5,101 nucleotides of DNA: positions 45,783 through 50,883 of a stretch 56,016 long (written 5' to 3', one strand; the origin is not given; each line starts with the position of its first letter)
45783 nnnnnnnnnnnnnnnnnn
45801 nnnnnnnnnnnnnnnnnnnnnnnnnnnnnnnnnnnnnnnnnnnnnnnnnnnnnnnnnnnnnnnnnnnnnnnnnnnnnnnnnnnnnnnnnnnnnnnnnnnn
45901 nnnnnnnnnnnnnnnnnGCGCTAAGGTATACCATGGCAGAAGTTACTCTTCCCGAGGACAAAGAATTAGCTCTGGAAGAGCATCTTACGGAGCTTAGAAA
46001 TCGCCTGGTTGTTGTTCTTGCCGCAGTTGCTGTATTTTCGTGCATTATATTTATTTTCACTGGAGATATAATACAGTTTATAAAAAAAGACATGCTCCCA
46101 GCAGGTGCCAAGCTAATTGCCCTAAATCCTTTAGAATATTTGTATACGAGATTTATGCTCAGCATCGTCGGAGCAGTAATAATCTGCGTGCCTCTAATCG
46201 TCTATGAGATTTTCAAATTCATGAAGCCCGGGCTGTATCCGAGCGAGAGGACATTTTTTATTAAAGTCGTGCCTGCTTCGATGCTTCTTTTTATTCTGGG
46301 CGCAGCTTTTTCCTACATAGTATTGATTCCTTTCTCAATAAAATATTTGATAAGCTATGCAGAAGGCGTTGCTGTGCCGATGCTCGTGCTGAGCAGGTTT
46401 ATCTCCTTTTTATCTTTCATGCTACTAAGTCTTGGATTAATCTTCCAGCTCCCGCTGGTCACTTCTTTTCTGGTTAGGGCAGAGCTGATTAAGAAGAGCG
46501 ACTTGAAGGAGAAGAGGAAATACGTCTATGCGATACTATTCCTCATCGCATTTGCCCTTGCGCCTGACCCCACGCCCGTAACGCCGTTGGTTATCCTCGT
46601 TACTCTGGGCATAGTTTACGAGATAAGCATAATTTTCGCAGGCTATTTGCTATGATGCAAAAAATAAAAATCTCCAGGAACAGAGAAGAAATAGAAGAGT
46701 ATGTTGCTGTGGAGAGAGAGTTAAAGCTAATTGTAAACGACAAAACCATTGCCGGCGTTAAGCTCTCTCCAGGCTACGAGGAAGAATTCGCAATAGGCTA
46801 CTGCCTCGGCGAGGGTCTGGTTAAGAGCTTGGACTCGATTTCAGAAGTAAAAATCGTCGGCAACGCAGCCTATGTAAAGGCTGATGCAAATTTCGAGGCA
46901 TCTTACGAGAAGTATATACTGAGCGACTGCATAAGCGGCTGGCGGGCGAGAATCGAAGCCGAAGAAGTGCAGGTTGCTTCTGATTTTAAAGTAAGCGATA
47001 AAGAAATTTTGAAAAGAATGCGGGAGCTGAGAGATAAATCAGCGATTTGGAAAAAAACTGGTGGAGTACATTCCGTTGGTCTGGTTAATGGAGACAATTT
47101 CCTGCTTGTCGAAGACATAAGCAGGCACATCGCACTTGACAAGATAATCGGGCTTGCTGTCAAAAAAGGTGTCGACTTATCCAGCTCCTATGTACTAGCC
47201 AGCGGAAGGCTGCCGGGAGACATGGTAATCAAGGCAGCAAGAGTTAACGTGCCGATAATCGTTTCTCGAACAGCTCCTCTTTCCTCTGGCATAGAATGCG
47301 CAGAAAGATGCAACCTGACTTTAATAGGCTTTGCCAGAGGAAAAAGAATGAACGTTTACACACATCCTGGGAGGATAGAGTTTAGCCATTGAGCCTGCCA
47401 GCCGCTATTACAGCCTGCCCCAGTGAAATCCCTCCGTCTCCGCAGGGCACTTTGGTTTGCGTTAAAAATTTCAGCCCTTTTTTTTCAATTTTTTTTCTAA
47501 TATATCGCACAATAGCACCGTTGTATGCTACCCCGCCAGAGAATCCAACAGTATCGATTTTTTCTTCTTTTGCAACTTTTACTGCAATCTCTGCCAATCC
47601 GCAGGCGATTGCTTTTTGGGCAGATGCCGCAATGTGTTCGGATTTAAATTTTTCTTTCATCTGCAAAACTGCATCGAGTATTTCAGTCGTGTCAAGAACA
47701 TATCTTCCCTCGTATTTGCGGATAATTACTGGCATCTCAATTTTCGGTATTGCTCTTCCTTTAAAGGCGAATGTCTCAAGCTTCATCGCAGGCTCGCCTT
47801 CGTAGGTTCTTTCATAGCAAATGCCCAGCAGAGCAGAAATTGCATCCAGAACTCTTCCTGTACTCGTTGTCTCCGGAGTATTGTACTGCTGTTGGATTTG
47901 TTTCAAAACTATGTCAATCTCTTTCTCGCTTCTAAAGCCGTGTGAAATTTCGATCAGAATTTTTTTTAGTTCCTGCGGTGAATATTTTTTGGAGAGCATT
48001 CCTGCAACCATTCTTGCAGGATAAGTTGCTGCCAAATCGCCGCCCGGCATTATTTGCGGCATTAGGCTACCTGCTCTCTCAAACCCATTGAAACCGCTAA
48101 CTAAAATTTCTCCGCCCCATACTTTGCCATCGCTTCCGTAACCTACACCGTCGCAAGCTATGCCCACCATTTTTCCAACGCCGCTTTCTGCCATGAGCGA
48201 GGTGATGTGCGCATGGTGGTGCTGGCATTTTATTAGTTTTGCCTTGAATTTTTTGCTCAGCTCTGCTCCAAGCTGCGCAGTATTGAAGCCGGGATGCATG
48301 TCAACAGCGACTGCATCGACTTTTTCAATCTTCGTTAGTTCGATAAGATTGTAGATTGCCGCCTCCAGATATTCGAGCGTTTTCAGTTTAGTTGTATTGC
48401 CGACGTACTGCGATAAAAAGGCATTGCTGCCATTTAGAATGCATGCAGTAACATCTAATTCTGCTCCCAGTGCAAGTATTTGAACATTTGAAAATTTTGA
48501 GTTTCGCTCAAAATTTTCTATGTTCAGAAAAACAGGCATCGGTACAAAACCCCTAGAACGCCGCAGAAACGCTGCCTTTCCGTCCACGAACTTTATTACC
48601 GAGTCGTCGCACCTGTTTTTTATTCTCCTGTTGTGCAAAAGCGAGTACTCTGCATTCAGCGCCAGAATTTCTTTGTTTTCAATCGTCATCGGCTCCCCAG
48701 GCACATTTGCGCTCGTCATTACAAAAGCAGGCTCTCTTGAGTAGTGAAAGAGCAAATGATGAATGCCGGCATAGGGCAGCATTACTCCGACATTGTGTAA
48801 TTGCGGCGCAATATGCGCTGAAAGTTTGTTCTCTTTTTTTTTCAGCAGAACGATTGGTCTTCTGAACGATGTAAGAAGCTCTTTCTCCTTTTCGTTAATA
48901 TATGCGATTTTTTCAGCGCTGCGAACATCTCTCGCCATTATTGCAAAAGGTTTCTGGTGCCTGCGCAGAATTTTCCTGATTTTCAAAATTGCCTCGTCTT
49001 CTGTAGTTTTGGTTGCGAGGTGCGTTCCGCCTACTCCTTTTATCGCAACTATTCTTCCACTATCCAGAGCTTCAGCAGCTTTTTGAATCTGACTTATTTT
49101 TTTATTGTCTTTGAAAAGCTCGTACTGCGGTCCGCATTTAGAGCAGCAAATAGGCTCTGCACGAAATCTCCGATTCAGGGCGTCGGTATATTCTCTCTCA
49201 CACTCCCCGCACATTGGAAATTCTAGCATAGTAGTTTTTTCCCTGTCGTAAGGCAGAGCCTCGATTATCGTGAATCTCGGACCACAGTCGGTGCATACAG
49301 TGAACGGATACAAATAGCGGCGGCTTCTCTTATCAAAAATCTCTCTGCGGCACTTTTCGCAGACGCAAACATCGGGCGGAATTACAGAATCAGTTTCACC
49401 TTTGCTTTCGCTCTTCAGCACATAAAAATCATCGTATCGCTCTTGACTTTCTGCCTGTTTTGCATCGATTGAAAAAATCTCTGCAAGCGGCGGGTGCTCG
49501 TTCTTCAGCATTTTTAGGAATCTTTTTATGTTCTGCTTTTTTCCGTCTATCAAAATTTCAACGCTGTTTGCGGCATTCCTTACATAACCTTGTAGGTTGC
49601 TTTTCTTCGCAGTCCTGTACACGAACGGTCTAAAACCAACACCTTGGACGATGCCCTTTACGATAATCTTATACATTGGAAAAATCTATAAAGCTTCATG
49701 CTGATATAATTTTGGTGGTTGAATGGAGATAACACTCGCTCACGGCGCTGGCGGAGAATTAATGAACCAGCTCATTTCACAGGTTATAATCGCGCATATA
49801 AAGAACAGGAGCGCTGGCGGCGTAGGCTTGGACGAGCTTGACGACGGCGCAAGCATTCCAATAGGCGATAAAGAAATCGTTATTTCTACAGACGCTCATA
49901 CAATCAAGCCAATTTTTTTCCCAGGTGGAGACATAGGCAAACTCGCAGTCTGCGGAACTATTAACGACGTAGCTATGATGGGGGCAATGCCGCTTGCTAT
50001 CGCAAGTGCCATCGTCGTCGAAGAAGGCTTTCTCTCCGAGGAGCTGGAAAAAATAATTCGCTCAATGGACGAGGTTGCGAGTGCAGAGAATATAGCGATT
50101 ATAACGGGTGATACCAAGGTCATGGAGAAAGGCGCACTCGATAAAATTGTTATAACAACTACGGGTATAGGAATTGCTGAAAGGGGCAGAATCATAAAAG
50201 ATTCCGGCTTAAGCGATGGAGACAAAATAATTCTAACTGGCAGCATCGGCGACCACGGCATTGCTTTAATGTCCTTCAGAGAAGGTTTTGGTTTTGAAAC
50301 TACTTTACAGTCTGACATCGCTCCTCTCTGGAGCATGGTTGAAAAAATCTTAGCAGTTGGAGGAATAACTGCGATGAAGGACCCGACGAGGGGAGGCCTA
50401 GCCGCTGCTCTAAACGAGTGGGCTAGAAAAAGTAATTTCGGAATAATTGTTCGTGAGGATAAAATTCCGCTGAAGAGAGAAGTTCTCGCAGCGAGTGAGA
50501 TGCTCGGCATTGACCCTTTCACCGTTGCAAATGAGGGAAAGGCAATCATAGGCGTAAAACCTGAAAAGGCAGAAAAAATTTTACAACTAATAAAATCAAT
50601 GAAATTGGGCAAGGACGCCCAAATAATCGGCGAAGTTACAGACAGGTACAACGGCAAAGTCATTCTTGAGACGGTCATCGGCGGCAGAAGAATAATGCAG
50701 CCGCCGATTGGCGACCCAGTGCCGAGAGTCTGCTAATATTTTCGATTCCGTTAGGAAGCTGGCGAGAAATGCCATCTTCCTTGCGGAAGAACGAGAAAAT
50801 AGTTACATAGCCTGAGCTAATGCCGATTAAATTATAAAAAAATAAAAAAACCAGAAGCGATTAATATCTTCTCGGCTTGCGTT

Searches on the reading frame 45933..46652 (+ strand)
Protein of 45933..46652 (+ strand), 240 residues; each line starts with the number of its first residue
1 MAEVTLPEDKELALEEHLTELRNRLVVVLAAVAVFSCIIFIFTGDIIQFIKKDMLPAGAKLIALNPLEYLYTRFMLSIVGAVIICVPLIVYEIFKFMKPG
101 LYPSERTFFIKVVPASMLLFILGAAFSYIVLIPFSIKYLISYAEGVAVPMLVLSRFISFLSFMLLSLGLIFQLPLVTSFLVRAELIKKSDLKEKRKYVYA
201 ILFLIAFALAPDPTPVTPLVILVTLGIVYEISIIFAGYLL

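Call 86: search_protein_families(library=pfam, proteins=[window:45933-46652:+], max_evalue=0.0001)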
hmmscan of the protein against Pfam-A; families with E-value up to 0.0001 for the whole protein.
window:45933-46652:+ (240 aa): 1 family
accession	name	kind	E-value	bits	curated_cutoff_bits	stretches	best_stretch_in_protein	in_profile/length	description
PF00902.23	TatC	-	9.9e-53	179.5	25.1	1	16-222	1-206/208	Sec-independent protein translocase protein (TatC)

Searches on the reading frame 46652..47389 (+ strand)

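Call 86: search_protein_families(library=pfam, proteins=[window:46652-47389:+], max_evalue=0.0001)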
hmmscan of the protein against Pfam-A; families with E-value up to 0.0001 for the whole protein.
window:46652-47389:+ (246 aa): 1 family
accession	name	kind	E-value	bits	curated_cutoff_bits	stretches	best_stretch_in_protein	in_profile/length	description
PF02634.21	FdhD-NarQ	-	5.7e-65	219.8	27.2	1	19-242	1-236/237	FdhD/NarQ family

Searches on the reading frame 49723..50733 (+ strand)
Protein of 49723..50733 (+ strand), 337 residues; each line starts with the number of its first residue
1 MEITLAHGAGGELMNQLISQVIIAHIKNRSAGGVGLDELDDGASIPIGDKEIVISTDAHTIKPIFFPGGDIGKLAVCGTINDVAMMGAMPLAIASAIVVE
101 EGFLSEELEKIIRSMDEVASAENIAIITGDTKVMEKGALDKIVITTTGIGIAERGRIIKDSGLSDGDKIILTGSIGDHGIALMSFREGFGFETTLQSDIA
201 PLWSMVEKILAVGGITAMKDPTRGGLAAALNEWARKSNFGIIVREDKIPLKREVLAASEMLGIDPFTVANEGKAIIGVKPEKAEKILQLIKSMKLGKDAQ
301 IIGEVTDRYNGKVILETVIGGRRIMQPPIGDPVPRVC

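Call 88: search_protein_families(library=pfam, proteins=[window:49723-50733:+], max_evalue=0.0001)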
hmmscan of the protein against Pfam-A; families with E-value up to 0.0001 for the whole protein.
window:49723-50733:+ (337 aa): 2 families
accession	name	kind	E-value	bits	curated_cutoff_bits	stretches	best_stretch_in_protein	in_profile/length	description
PF02769.27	AIRS_C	-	1.1e-31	110.6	23.1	1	165-315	2-155/156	AIR synthase related protein, C-terminal domain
PF00586.29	AIRS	-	6.3e-23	81.8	24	1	40-152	2-112/112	AIR synthase related protein, N-terminal domain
